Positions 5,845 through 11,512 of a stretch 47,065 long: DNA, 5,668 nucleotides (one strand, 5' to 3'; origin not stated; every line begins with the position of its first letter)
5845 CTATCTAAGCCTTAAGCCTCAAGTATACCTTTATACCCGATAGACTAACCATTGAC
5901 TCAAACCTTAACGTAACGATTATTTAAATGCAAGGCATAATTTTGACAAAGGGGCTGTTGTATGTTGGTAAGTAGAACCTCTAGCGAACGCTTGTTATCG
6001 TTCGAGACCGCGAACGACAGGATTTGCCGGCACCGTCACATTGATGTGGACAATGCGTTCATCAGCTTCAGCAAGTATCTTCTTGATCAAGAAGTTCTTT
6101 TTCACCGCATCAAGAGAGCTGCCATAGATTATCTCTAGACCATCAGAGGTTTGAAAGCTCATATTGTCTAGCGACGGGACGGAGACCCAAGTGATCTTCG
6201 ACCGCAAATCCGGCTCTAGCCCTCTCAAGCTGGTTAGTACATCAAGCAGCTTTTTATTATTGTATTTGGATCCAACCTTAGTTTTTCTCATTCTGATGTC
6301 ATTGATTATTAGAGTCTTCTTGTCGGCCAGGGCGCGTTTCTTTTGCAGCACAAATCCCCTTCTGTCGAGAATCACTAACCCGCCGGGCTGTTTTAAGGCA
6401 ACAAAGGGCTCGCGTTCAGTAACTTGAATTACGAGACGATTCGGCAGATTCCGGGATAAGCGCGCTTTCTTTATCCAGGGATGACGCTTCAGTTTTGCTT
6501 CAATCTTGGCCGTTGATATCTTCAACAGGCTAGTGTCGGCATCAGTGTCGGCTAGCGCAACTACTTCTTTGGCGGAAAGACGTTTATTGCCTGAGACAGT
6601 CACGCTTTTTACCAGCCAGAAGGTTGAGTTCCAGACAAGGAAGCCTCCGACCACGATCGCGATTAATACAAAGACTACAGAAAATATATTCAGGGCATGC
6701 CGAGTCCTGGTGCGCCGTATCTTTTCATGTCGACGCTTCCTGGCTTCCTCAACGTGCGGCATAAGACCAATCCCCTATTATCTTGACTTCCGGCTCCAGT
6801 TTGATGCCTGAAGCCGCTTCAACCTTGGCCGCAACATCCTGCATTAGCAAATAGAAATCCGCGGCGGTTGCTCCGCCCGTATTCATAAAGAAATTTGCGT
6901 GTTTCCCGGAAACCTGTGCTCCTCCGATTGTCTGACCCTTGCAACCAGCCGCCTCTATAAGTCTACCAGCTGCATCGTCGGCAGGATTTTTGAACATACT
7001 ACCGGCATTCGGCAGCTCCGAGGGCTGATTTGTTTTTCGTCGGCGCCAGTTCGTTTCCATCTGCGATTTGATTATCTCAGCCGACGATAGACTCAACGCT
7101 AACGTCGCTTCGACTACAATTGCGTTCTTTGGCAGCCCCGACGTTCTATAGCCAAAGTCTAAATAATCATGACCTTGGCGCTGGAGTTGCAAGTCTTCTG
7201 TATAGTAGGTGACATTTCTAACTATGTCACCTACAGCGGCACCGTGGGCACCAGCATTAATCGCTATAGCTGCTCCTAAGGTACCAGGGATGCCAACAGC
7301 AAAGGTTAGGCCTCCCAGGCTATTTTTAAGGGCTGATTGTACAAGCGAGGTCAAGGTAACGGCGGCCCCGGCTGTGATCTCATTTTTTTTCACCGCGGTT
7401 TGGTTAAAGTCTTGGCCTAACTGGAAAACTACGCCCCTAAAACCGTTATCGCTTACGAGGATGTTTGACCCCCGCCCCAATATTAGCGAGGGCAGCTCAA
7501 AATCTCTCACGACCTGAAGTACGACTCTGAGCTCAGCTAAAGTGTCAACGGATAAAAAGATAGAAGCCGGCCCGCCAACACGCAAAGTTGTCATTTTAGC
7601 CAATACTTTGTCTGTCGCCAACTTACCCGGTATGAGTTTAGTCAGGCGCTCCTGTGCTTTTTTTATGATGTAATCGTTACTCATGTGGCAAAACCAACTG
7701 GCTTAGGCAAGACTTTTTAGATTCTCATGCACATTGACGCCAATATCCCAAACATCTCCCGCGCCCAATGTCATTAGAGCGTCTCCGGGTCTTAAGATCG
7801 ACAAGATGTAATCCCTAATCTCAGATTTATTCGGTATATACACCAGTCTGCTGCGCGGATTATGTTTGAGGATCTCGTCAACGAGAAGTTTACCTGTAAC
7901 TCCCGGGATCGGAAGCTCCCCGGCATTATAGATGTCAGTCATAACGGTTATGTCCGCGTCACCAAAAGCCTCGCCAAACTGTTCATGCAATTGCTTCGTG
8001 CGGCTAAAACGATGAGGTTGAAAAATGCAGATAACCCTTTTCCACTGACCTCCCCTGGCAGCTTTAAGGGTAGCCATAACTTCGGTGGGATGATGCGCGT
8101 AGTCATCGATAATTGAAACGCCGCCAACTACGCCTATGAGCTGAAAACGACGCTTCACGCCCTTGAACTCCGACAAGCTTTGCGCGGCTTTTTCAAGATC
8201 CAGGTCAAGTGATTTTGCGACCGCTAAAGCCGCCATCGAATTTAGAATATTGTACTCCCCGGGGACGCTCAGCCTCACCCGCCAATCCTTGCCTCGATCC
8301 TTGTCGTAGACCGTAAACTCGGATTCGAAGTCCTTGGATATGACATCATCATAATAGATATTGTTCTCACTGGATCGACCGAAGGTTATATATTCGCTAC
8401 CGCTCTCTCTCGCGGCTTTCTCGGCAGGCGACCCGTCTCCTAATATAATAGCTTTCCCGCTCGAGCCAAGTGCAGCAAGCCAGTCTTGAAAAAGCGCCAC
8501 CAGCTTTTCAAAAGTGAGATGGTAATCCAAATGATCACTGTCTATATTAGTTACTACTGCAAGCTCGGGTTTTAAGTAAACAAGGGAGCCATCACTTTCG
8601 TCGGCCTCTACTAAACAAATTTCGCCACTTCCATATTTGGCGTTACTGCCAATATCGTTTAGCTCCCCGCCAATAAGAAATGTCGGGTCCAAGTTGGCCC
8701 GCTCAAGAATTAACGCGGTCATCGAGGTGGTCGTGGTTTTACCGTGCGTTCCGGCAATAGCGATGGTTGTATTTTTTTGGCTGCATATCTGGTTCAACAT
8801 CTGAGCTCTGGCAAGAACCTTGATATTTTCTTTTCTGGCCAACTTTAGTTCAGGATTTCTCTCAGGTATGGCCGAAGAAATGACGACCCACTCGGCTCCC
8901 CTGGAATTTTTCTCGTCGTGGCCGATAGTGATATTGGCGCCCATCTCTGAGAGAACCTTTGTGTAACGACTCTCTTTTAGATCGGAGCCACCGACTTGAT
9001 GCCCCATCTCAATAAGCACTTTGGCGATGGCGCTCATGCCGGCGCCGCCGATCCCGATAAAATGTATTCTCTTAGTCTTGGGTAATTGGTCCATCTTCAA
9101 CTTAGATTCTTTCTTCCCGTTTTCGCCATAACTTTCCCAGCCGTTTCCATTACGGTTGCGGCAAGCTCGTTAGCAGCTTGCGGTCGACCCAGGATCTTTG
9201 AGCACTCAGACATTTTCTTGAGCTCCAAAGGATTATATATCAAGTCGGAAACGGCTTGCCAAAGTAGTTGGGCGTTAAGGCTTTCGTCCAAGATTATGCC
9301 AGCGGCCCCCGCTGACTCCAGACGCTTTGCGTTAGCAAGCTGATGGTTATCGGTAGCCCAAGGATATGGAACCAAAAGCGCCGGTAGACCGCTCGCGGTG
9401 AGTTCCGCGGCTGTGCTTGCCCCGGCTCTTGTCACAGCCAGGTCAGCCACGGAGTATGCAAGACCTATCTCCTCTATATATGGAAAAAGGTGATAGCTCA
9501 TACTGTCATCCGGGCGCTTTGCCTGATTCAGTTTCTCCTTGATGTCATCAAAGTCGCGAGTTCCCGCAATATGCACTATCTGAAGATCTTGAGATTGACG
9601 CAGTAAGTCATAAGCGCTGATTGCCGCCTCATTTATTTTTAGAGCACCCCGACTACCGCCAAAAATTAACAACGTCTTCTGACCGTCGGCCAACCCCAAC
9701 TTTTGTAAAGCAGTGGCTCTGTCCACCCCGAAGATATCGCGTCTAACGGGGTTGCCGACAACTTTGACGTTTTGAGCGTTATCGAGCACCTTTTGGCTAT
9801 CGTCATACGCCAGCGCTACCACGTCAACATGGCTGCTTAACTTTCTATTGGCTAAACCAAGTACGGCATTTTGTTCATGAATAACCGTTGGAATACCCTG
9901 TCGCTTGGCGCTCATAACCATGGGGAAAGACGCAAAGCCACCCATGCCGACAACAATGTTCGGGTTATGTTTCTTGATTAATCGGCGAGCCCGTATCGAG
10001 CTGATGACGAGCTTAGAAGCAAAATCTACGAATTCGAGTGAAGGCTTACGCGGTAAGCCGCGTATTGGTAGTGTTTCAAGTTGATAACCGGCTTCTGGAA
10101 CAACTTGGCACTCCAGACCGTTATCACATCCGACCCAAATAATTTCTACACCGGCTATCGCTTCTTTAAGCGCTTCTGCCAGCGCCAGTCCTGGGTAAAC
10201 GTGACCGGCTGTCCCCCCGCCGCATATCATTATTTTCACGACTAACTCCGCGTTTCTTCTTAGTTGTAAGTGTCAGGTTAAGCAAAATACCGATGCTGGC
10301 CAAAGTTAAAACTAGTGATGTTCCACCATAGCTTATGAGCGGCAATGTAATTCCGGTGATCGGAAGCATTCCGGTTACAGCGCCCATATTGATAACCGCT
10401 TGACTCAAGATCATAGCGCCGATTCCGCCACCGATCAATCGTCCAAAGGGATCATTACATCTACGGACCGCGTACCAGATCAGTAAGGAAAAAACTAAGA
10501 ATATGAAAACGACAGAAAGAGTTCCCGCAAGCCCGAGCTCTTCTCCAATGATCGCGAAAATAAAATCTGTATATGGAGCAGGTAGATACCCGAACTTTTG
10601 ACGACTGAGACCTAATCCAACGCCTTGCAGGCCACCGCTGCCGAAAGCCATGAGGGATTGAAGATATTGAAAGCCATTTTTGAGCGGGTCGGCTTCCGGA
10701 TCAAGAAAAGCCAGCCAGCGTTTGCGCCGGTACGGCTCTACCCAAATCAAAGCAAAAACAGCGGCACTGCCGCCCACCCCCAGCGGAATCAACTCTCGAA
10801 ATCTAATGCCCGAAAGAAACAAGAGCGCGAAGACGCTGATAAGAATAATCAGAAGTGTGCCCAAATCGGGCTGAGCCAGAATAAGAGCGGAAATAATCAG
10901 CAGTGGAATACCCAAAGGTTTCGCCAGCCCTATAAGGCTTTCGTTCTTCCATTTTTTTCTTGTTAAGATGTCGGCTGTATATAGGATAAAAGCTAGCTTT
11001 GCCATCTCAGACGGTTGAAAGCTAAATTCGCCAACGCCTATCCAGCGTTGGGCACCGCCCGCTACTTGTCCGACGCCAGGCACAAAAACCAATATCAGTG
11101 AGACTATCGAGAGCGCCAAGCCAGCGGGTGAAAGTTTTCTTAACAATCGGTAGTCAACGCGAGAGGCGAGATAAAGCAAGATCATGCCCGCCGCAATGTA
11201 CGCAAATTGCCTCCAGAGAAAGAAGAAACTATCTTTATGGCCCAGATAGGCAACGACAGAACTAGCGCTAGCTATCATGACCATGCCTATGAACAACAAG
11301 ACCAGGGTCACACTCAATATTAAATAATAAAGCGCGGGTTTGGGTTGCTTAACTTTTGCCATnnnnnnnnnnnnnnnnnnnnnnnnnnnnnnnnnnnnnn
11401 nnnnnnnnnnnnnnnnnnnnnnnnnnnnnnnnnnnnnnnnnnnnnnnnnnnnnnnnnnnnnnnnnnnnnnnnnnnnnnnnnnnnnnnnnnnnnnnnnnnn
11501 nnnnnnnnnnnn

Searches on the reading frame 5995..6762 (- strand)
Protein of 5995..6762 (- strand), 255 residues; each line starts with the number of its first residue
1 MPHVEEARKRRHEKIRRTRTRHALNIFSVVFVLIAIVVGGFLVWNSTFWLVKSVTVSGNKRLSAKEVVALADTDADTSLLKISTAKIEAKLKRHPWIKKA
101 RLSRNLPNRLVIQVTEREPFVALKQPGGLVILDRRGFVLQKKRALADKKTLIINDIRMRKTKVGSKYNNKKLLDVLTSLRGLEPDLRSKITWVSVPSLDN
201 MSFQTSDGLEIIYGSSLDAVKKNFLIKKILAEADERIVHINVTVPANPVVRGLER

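Call 30: search_protein_families(library=pfam, proteins=[window:5995-6762:-], max_evalue=0.00001)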
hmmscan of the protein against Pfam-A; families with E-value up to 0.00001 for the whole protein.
window:5995-6762:- (255 aa): 1 family
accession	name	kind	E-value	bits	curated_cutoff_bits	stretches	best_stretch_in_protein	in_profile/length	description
PF08478.15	POTRA_1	-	1.4e-19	70.6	23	1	51-117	3-69/69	POTRA domain, FtsQ-type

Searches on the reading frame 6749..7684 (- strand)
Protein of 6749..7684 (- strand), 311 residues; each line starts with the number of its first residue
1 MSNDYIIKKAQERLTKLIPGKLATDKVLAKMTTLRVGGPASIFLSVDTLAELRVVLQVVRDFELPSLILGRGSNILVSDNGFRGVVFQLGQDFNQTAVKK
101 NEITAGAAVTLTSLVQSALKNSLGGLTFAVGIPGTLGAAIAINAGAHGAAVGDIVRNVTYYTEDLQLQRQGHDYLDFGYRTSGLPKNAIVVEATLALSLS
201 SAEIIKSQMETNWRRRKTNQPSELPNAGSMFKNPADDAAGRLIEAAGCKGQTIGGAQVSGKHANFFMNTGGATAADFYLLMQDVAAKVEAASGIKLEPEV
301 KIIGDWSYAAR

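Call 30: search_protein_families(library=pfam, proteins=[window:6749-7684:-], max_evalue=0.00001)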
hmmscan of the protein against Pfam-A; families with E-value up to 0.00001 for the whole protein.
window:6749-7684:- (311 aa): 2 families
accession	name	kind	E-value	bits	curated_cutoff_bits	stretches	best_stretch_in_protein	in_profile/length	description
PF02873.21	MurB_C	-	2e-35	121.4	27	1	205-303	2-99/99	UDP-N-acetylenolpyruvoylglucosamine reductase, C-terminal domain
PF01565.28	FAD_binding_4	-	3.3e-15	56.5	26.4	1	42-164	3-132/139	FAD binding domain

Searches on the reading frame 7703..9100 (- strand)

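Call 30: search_protein_families(library=pfam, proteins=[window:7703-9100:-], max_evalue=0.00001)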
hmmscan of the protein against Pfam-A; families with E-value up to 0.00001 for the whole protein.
window:7703-9100:- (465 aa): 3 families
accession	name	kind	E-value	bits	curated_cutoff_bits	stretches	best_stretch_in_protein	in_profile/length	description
PF08245.18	Mur_ligase_M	-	3.9e-28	99.2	24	1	115-295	1-200/200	Mur ligase middle domain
PF01225.30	Mur_ligase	-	9e-27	93.7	21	1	11-109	1-94/95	Mur ligase family, catalytic domain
PF02875.26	Mur_ligase_C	-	9.5e-22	78.6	28.4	1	317-448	1-127/127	Mur ligase, glutamate ligase domain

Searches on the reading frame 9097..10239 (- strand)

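Call 30: search_protein_families(library=pfam, proteins=[window:9097-10239:-], max_evalue=0.00001)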
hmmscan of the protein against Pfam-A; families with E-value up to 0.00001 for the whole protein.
window:9097-10239:- (380 aa): 2 families
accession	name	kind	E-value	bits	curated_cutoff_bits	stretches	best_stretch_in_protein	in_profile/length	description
PF04101.22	Glyco_tran_28_C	-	8.4e-39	133.7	22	1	189-358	1-165/166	Glycosyltransferase family 28 C-terminal domain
PF03033.26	Glyco_transf_28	-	2e-34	119.1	26.2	1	3-141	1-137/139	Glycosyltransferase family 28 N-terminal domain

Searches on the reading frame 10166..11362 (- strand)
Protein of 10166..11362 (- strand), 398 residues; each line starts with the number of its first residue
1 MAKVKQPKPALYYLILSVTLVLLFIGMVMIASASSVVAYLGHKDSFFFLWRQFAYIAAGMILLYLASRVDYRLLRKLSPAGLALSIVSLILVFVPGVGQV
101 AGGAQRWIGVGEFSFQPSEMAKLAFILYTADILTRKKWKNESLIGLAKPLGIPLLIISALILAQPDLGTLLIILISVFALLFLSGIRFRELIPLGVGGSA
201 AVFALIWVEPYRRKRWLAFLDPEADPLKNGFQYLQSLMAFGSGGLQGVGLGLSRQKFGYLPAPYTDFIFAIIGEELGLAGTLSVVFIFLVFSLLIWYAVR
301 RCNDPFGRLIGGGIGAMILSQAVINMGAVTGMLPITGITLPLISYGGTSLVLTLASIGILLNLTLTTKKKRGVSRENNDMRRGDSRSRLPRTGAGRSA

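Call 31: search_protein_families(library=pfam, proteins=[window:10166-11362:-], max_evalue=0.00001)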
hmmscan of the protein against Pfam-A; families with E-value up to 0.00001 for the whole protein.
window:10166-11362:- (398 aa): 1 family
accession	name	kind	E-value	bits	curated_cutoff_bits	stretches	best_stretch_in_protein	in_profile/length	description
PF01098.24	FTSW_RODA_SPOVE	-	2.9e-108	362.5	26.4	1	15-367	4-354/356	Cell cycle protein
